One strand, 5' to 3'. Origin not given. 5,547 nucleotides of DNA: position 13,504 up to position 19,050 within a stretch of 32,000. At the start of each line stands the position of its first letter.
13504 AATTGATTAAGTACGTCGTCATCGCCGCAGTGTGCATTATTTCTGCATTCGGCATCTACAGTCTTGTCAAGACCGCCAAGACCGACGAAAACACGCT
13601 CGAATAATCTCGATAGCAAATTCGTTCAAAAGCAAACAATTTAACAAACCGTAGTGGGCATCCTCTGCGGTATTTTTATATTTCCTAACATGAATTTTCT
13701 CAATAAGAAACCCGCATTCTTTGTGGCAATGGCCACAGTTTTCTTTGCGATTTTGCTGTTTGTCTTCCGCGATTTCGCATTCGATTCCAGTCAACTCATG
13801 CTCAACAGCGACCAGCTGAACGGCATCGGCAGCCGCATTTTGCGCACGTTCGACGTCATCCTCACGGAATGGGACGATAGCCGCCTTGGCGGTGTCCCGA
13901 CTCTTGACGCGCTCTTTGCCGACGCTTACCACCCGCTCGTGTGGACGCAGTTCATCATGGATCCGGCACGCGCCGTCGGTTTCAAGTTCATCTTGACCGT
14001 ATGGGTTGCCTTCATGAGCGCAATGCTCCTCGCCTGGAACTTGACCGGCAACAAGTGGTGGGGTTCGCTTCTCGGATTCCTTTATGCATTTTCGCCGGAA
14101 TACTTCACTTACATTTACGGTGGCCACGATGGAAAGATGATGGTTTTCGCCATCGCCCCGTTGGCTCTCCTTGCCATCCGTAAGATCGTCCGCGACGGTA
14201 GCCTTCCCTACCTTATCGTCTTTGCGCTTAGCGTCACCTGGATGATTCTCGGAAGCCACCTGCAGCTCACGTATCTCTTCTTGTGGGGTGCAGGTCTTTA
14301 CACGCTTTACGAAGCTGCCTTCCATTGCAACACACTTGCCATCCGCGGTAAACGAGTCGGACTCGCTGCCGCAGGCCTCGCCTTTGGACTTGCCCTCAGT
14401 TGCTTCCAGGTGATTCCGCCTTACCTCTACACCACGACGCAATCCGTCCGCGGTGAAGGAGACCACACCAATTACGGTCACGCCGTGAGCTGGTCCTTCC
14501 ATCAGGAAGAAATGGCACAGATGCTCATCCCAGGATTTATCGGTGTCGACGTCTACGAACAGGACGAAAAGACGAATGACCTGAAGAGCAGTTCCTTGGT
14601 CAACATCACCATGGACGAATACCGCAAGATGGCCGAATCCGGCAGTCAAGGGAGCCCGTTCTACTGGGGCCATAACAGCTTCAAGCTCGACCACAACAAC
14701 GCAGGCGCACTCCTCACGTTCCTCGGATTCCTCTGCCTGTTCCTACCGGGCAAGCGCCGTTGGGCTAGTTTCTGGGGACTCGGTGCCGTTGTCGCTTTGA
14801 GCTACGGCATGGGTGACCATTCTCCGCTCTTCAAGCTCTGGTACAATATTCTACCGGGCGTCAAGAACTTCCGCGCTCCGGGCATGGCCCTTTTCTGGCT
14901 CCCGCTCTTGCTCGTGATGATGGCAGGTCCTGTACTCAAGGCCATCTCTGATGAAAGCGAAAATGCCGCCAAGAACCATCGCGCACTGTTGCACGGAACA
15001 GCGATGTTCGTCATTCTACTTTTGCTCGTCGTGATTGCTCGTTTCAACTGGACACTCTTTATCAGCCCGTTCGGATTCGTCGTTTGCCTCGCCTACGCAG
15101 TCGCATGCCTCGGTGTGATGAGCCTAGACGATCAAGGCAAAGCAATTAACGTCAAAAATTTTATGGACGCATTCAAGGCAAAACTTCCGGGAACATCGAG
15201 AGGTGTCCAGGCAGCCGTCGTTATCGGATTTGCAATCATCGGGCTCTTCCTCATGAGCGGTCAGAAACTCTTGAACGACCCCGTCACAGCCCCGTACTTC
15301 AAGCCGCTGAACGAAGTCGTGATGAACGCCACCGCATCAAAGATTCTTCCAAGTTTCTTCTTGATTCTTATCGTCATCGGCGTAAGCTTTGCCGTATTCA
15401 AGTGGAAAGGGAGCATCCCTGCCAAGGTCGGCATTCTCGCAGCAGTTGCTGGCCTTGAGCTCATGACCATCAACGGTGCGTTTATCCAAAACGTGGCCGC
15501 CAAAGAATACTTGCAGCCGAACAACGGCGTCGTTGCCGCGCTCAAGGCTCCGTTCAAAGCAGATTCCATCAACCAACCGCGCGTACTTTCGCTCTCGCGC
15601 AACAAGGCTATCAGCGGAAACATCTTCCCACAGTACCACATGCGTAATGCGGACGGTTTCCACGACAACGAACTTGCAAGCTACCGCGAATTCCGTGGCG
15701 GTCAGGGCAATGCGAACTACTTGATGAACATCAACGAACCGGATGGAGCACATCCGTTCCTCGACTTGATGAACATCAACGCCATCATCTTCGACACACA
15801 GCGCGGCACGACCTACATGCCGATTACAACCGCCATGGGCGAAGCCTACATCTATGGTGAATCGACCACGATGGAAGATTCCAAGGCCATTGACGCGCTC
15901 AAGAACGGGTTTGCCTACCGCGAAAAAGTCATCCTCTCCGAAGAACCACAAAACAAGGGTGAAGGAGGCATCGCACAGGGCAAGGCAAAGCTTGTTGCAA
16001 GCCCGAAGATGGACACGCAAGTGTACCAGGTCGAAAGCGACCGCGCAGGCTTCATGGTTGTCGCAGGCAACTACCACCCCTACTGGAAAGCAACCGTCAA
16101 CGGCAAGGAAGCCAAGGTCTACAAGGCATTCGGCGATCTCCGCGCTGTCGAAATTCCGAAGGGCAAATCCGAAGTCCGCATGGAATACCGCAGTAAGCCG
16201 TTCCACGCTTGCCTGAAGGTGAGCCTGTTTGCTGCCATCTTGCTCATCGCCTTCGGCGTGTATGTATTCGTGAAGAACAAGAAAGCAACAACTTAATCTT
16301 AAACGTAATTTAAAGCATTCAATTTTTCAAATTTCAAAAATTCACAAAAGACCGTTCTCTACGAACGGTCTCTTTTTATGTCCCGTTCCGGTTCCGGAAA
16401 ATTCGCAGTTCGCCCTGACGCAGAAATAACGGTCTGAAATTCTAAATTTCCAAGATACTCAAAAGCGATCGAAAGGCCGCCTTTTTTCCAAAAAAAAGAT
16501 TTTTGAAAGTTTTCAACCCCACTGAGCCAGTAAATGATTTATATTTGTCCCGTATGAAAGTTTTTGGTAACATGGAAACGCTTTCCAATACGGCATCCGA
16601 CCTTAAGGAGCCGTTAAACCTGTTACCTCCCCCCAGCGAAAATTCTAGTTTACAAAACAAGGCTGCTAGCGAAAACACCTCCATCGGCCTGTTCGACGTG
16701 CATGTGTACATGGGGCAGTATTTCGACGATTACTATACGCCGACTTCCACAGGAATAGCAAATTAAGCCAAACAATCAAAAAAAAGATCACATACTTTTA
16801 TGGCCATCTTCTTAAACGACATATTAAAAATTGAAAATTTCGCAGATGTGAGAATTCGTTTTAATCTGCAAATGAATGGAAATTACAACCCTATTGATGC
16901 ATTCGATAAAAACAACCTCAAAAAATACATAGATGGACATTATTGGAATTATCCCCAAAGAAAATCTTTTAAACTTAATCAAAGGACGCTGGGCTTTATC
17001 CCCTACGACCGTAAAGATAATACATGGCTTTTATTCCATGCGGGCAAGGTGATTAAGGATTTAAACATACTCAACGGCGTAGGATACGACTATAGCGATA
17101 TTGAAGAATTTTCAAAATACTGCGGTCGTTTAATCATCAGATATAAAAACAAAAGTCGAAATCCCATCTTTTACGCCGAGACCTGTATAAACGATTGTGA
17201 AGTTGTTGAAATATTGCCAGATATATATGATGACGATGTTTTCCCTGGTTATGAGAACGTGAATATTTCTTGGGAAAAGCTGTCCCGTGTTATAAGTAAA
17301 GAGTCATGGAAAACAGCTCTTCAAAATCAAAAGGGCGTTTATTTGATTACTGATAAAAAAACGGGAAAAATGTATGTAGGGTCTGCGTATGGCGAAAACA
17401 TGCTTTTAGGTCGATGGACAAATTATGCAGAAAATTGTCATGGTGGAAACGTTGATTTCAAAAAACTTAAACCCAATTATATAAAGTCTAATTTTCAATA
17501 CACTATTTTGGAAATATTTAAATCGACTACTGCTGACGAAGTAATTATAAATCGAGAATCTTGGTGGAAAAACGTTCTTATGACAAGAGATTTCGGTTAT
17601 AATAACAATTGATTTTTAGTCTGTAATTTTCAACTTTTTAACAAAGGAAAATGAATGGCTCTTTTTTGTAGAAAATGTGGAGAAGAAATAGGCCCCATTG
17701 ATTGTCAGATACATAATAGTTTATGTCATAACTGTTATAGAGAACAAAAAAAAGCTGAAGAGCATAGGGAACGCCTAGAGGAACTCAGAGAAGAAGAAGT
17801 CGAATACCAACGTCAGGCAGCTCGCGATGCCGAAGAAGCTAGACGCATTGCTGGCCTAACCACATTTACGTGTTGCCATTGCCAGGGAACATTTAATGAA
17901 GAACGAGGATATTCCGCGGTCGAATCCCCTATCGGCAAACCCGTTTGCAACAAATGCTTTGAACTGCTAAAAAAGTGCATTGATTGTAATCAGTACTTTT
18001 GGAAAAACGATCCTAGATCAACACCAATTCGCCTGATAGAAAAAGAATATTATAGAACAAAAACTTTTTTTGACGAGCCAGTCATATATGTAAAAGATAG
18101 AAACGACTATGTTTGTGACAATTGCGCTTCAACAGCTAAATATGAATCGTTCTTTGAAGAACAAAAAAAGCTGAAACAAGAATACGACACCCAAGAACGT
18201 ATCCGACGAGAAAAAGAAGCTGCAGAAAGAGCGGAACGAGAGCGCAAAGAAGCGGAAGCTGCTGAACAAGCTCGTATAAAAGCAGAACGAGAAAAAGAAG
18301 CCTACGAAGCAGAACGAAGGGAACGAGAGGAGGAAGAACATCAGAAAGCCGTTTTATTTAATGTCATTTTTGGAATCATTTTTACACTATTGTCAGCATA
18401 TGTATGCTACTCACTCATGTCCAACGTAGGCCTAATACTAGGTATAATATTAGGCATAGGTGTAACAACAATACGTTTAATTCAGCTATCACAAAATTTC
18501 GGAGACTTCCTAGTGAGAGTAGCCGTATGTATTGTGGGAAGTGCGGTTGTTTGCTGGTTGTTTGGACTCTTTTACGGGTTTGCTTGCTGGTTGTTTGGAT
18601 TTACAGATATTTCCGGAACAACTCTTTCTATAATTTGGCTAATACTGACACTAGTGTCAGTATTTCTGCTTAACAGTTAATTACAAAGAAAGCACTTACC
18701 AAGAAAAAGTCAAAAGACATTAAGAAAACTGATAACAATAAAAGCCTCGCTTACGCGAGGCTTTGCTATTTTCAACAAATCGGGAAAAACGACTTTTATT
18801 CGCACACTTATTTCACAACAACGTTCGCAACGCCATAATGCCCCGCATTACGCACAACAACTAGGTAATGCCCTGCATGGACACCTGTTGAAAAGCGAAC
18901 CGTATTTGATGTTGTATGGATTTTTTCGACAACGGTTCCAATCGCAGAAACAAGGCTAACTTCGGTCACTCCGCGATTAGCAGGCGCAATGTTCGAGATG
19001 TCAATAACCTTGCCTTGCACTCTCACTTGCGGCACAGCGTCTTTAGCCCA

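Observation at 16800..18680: AT-rich two-gene cassette (unknown-domain/GIY-YIG nuclease plus multi-zinc-ribbon coiled-coil 4-TM protein): candidate uncharacterised defence-type module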

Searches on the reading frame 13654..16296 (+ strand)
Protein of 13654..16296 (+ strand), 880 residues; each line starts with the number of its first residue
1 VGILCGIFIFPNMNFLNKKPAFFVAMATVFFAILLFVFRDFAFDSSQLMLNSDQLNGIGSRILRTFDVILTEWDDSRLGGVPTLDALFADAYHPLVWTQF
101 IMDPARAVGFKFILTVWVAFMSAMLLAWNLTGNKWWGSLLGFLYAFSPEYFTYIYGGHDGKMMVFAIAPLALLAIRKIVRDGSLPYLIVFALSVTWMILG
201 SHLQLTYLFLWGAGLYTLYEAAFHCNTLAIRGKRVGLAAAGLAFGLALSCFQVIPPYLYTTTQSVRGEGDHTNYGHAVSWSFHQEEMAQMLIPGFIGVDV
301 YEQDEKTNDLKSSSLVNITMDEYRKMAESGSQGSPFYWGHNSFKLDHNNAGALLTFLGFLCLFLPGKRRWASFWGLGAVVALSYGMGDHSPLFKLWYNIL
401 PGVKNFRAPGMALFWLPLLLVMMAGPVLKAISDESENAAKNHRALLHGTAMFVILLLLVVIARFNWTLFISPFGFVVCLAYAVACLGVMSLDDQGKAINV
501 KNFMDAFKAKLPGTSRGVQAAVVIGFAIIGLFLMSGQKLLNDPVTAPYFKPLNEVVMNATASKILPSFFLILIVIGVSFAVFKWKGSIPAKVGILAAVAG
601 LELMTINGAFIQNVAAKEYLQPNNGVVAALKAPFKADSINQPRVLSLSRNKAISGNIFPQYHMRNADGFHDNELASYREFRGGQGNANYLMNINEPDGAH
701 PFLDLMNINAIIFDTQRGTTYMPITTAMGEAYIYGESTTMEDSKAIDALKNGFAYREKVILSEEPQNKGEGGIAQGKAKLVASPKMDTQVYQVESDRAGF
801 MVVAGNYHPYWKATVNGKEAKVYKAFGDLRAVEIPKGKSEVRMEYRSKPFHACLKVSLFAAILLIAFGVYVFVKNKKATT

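Call 3: search_protein_families(library=pfam, proteins=[window:13654-16296:+], max_evalue=1)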
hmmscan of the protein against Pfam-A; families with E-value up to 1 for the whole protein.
window:13654-16296:+ (880 aa): 1 family
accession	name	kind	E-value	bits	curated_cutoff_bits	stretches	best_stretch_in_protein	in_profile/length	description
PF09586.16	YfhO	-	8.1e-07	28.2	28.5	1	795-853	772-831/835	Bacterial membrane protein YfhO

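Call 59: search_protein_families(library=padloc, proteins=[window:13654-16296:+], max_evalue=0.001)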
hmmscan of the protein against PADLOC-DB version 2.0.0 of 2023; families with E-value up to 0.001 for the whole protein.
window:13654-16296:+ (880 aa): 0 families

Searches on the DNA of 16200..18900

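Call 79: search_rna_families(source=window, start=16200, end=18900, threshold=evalue, max_evalue=1)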
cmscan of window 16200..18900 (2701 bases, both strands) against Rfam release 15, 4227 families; matches with E-value up to 1: 5.
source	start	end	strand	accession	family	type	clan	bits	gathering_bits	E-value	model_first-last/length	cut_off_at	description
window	18735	18804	-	RF01859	Phe_leader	Cis-reg; leader;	-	26.5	55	0.15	1-125/125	no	Phenylalanine leader peptide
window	18706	18782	+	RF02621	BSnc120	Gene; sRNA;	-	25.6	114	0.0064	1-88/88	no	Brucella sRNA 120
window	18701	18794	-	RF01770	rimP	Cis-reg; leader;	-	24.1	47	0.59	1-102/102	no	Gammaprotebacteria rimP leader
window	16482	16518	-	RF03071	Sodium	Cis-reg; riboswitch;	-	20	40.5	0.41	1-55/55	no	Na+ riboswitch aptamer (DUF1646)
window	18690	18764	+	RF00195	RsmY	Gene; sRNA;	CL00106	19.8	57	0.06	1-121/121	no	RsmY RNA family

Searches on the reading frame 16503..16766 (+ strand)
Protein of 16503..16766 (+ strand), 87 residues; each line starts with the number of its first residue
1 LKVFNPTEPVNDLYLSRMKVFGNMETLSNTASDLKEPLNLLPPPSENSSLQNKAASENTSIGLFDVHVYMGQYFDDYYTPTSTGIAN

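Call 77: search_protein_families(library=pfam, proteins=[window:16503-16766:+], max_evalue=0.01)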
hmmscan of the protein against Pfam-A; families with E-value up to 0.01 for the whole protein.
window:16503-16766:+ (87 aa): 0 families

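Call 78: search_protein_families(library=padloc, proteins=[window:16503-16766:+], max_evalue=0.01)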
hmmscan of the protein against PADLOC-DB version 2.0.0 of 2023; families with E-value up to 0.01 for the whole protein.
window:16503-16766:+ (87 aa): 0 families

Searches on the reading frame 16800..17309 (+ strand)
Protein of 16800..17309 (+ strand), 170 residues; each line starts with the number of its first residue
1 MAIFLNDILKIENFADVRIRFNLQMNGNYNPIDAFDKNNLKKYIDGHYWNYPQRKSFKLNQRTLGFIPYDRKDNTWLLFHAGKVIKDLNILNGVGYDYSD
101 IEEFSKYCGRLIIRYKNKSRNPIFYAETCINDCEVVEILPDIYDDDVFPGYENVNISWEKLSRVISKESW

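Call 46: search_protein_families(library=phrogs, proteins=[window:16800-17309:+], max_evalue=1)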
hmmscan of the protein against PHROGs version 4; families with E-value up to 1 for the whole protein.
window:16800-17309:+ (170 aa): 2 families
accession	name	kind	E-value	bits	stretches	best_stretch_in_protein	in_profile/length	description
phrog_26160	-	unknown function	3.1e-07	30.8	1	94-168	98-171/278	-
phrog_36357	-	unknown function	0.24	12.5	1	79-111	19-54/65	-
